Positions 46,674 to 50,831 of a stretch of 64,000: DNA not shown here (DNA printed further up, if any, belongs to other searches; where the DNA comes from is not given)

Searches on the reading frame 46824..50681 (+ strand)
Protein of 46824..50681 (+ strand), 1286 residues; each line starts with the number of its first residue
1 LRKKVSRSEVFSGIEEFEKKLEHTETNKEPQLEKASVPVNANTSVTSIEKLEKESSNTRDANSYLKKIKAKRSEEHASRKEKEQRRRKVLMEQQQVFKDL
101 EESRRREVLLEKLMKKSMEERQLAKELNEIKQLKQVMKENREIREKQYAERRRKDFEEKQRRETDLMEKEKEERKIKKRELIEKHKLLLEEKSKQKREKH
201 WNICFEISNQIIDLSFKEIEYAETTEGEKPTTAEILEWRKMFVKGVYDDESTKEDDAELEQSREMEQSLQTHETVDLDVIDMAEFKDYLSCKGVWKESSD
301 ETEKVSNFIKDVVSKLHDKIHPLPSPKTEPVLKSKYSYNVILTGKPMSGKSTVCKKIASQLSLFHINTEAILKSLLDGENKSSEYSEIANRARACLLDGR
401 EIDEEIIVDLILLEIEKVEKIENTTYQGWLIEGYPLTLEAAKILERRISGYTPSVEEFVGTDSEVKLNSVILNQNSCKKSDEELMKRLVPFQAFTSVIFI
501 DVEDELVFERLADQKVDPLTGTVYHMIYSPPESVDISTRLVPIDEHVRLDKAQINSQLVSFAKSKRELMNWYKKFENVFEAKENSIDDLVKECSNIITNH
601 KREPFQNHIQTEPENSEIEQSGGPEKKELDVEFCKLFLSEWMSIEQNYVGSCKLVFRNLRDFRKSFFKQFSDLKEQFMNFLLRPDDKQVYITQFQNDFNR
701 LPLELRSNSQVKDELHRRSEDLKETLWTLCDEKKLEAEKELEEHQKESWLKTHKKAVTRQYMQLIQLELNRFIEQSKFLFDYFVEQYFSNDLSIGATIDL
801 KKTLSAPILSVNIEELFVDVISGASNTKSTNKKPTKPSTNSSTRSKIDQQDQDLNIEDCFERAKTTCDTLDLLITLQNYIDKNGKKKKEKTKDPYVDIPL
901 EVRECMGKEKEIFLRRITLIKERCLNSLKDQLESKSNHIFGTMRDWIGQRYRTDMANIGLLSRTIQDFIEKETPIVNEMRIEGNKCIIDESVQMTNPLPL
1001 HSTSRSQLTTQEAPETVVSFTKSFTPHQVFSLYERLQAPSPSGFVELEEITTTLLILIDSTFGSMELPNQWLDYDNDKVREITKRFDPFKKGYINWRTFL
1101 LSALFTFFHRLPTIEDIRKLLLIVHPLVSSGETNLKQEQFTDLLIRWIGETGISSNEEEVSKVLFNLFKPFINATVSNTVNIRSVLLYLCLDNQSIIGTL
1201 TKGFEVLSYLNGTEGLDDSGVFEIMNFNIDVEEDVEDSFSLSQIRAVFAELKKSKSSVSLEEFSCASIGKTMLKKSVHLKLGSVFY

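Call 35: search_protein_families(library=pfam, proteins=[window:46824-50681:+], max_evalue=0.00001)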
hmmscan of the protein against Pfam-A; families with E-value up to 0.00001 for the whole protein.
window:46824-50681:+ (1286 aa): 3 families
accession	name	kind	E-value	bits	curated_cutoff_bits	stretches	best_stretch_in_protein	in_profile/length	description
PF22946.1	SPEF2_D5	-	8.6e-35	120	27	1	113-245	1-132/134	CPC1/SPEF2 domain D5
PF00406.28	ADK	-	5.4e-15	56.3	26.8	1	342-493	1-137/151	Adenylate kinase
PF24082.1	SPEF2_C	-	5e-13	49.7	27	1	1024-1199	2-183/197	SPEF2 C-terminal domain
